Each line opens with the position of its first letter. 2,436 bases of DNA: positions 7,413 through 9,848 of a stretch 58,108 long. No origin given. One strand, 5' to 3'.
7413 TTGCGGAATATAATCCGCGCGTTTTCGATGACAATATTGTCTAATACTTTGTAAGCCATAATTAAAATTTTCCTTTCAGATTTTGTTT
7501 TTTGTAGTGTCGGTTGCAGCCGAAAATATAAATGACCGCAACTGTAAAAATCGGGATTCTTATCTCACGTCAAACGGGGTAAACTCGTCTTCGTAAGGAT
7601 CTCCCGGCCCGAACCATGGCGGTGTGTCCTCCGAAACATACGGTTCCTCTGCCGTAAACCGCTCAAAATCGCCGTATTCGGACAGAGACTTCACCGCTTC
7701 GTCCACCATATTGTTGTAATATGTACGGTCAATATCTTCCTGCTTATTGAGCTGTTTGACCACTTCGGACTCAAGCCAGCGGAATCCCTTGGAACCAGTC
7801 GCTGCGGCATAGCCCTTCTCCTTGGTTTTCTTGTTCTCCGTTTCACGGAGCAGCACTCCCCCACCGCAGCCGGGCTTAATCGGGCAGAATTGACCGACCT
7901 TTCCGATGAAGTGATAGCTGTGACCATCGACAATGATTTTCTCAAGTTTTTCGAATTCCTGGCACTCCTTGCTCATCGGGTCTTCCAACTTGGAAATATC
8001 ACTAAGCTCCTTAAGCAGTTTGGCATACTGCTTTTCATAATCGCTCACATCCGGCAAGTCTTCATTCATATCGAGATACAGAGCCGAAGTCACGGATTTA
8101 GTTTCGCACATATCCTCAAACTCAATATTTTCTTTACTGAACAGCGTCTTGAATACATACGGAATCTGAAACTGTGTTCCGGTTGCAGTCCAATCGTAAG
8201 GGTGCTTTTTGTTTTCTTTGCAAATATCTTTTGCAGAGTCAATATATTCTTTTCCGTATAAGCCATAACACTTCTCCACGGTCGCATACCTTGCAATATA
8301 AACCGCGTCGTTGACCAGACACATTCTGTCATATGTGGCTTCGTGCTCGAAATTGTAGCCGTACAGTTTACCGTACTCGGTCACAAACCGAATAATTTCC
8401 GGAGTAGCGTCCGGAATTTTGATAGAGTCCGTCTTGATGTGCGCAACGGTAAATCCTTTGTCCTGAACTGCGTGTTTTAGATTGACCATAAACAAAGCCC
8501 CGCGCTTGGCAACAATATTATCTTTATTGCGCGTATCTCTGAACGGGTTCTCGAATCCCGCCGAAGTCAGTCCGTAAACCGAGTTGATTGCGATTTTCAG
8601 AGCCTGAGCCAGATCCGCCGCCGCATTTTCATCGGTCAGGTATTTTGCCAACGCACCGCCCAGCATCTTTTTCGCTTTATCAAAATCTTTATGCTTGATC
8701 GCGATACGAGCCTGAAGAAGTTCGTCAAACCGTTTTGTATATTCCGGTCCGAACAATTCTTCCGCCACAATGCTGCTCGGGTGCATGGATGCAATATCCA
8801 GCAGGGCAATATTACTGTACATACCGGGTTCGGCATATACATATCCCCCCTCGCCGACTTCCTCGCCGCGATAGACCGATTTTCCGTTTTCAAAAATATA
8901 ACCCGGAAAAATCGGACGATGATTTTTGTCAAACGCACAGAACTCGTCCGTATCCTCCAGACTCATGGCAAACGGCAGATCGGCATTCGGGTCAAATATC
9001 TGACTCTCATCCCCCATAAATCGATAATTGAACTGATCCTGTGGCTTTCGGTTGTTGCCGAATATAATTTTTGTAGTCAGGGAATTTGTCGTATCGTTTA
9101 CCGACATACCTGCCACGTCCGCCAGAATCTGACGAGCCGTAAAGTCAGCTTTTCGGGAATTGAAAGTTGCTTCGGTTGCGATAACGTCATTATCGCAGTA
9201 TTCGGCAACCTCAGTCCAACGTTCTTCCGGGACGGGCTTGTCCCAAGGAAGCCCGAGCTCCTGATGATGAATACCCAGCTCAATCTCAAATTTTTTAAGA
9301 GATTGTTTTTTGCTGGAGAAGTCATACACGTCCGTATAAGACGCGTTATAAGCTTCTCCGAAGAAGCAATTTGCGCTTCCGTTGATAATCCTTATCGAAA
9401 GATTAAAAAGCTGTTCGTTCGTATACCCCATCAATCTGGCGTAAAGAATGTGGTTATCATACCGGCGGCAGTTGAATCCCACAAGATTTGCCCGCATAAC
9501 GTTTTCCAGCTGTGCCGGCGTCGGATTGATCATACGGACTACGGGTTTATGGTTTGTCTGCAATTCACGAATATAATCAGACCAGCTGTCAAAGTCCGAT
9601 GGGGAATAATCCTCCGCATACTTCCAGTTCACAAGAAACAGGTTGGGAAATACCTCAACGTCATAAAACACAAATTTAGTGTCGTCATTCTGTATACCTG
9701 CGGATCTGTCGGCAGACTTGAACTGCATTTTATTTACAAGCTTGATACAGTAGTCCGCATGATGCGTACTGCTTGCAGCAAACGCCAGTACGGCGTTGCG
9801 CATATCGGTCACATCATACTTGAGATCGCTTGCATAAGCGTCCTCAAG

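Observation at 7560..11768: Single 1402-aa polypeptide combining SF3 helicase, prim-pol and a complete family B DNA polymerase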

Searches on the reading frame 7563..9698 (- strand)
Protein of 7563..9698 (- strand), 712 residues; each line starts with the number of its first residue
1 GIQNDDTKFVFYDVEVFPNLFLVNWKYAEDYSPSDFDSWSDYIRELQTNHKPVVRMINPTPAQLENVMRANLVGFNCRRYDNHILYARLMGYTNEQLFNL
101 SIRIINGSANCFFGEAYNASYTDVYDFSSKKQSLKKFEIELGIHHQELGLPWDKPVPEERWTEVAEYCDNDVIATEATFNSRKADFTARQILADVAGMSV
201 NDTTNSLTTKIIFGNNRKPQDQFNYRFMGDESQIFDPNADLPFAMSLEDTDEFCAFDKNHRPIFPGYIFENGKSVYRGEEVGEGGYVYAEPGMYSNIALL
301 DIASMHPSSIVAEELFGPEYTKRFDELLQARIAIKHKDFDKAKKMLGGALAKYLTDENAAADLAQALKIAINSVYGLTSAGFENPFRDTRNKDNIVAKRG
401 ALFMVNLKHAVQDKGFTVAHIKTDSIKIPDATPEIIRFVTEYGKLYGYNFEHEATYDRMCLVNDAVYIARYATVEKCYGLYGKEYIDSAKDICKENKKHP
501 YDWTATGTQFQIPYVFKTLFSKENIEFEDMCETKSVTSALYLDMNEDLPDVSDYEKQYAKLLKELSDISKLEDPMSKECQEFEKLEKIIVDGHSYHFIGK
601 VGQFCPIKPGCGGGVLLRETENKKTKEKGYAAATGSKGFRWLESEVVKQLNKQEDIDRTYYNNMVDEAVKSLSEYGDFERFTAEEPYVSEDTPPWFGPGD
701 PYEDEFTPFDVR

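Call 39: search_solved_structures(query=A4, max_evalue=1, show_alignments=1)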
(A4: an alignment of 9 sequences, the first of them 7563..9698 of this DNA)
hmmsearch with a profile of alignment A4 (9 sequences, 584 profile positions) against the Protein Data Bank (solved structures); distinct sequences matched with E-value up to 1: 51.
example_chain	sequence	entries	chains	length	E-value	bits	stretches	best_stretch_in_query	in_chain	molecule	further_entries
3k57_A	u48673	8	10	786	1.8e-07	33.3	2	309-377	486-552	DNA polymerase II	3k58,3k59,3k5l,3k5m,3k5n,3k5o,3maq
1q8i_A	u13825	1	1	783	2.8e-07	32.7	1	309-377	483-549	DNA polymerase II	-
8s84_A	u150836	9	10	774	6e-06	28.3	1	226-395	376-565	DNA polymerase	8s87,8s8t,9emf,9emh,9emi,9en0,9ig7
4flt_A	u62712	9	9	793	1.9e-05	26.7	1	231-393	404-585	DNA polymerase 1 | Pyrococcus abyssi B family DNA polymerase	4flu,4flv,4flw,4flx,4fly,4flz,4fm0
4fm2_A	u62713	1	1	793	2e-05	26.6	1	231-393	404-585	DNA polymerase 1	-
6wya_A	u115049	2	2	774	2.1e-05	26.5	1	225-416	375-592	DNA polymerase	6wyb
1wn7_A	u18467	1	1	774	9.1e-05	24.4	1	226-415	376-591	Family B DNA Polymerase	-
1wns_A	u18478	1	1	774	9.5e-05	24.3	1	226-395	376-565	DNA POLYMERASE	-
4k8z_A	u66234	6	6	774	9.5e-05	24.3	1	226-395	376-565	DNA polymerase | DNA polymerase,DNA polymerase,DNA polymerase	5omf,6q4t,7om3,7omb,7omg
9mj5_S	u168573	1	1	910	0.00024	23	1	232-397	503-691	DNA polymerase alpha catalytic subunit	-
5iud_A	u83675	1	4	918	0.00024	23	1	232-396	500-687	DNA polymerase alpha catalytic subunit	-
4q5v_A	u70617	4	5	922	0.00025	23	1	232-396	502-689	DNA polymerase alpha catalytic subunit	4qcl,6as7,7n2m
1d5a_A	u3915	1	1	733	0.00031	22.6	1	229-389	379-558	PROTEIN (DNA POLYMERASE)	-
1qqc_A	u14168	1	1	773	0.00035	22.5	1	229-389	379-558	DNA POLYMERASE II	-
8vy3_C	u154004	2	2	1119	0.00038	22.3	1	232-397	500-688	DNA polymerase alpha catalytic subunit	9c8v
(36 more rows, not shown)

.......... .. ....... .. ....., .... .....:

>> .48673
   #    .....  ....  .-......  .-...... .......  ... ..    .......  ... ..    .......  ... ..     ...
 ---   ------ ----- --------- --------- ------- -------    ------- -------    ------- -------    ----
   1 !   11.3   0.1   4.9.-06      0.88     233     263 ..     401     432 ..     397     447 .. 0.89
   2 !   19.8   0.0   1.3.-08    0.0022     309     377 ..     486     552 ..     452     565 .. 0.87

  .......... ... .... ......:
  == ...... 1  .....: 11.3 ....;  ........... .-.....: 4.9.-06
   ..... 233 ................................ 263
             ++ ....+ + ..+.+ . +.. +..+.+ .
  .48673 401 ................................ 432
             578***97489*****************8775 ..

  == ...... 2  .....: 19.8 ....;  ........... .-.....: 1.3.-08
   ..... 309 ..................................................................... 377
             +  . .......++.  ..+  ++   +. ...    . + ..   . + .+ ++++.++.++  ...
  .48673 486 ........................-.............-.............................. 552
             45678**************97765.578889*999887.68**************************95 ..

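Call 70: predict_structure(alignment_id=A6)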
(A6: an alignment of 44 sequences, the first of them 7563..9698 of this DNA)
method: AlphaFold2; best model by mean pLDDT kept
length: 712 residues; sequences in the alignment: 44
mean_pLDDT: 90.4   pTM: 0.87
mean pLDDT of the five models: 90.4, 89.7, 89.3, 89.1, 89.1
residues with pLDDT >= 90: 576; 70-90: 84; 50-70: 25; < 50: 27
segments of 3 or more residues with pLDDT < 50: 1-6, 692-712
pLDDT, mean of each block of 10 residues (from residue 1): 54 98 95 90 86 95 94 97 98 98 95 96 95 96 94 96 97 97 94 95 95 95 92 71 59 81 93 94 91 96 92 95 95 92 93 92 93 91 93 92 96 96 95 95 92 95 95 94 84 85 91 95 96 96 96 94 84 90 94 96 98 97 87 96 97 97 96 94 74 39 39 31
secondary structure, 60 per line:
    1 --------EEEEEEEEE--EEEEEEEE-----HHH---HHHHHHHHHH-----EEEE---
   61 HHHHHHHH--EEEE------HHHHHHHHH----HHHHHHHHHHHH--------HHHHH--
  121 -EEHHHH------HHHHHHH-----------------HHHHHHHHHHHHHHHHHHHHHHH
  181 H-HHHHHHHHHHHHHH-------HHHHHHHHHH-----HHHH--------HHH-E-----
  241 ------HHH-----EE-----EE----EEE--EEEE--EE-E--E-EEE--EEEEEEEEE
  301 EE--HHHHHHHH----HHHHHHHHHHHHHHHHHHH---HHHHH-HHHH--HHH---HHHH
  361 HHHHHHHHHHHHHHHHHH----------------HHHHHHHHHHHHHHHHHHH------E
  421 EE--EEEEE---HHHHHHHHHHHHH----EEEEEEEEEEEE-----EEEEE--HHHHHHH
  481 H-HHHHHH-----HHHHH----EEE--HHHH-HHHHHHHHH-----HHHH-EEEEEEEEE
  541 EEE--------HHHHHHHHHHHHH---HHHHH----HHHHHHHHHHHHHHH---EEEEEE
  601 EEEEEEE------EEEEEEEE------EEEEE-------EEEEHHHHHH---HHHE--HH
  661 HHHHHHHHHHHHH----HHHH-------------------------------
elements in order (helices of 4 or more, strands of 3 or more residues): E9-17 E20-27 H39-48 E54-57 H61-68 E71-74 H81-89 H94-105 H114-118 H124-127 H134-140 H158-181 H183-196 H204-213 H219-222 E268-270 E273-276 E287-289 E292-302 H305-312 H317-335 H339-343 H345-348 H357-378 H395-413 E420-422 E425-429 H433-445 E450-461 E467-471 H474-481 H483-488 H494-498 E503-505 H508-511 H513-521 H527-530 E532-543 H552-564 H568-572 H577-591 E595-607 E614-621 E628-632 E640-643 H644-649 H659-673 H678-681

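Call 74: fold_search(model_id=the predicted structure, library=pdb)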
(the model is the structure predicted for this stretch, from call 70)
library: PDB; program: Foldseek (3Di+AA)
matches with E <= 10: 405; with E <= 0.001: 232
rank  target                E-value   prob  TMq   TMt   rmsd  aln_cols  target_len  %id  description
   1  4k8x_A                1.1e-13  1.00  0.42  0.39  12.6       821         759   14  Binary complex of 9N DNA polymerase in the replicative state (released 2013-06-26)
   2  8v6g_A                3.7e-13  1.00  0.44  0.32  12.1       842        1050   13  DNA initiation complex (configuration 1) of Xenopus laevis DNA polymerase alpha-primase (released 2023-12-20)
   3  8g9l_A                3.8e-13  1.00  0.44  0.38  11.3       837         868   13  DNA initiation subcomplex of Xenopus laevis DNA polymerase alpha-primase (released 2023-04-12)
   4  6wya_A                5.4e-13  1.00  0.43  0.41  11.8       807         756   13  RTX (Reverse Transcription Xenopolymerase) in complex with a DNA duplex and dAMPNPP (released 2020-08-19)
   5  8fok_1                7.2e-13  1.00  0.44  0.32  14.4       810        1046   13  Cryo-EM structure of S. cerevisiae DNA polymerase alpha-primase complex in the DNA elongation state (released 2023-05-31)
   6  6is7_A                8.4e-13  1.00  0.43  0.40  12.6       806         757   14  Structure of 9N-I DNA polymerase incorporation with dA in the active site (released 2019-08-28)
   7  9l8u_A                1.1e-12  1.00  0.40  0.31  13.7       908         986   13  Cryo-EM structure of ASFV DNA polymerase in a DNA replication state (released 2025-12-31)
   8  5iud_G                1.3e-12  1.00  0.44  0.37  12.4       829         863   13  Human DNA polymerase alpha in binary complex with a DNA:DNA template-primer (released 2016-04-13)
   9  4fyd_A                1.3e-12  1.00  0.42  0.37  14.1       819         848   12  Crystal structure of yeast DNA polymerase alpha bound to DNA/RNA and dGTP (released 2013-02-27)
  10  4fvm                  1.7e-12  1.00  0.38  0.34  13.9       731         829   12  Crystal structure of yeast DNA polymerase alpha (released 2013-02-27)
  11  4q5v_A                1.8e-12  1.00  0.46  0.39  11.8       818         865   14  Crystal structure of the catalytic core of human DNA polymerase alpha in ternary complex with an RNA-primed DNA templa (released 2014-11-26)
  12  6is7_B                2.0e-12  1.00  0.42  0.40  12.2       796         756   13  Structure of 9N-I DNA polymerase incorporation with dA in the active site (released 2019-08-28)
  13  7b0h_F                2.5e-12  1.00  0.40  0.37  14.4       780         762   13  TgoT_6G12 Ternary complex (released 2021-01-13)
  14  4fxd_A                2.7e-12  1.00  0.37  0.33  12.7       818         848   12  Crystal structure of yeast DNA polymerase alpha bound to DNA/RNA (released 2013-02-27)
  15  4b08                  2.8e-12  1.00  0.38  0.34  12.4       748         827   12  Yeast DNA polymerase alpha, Selenomethionine protein (released 2013-02-27)
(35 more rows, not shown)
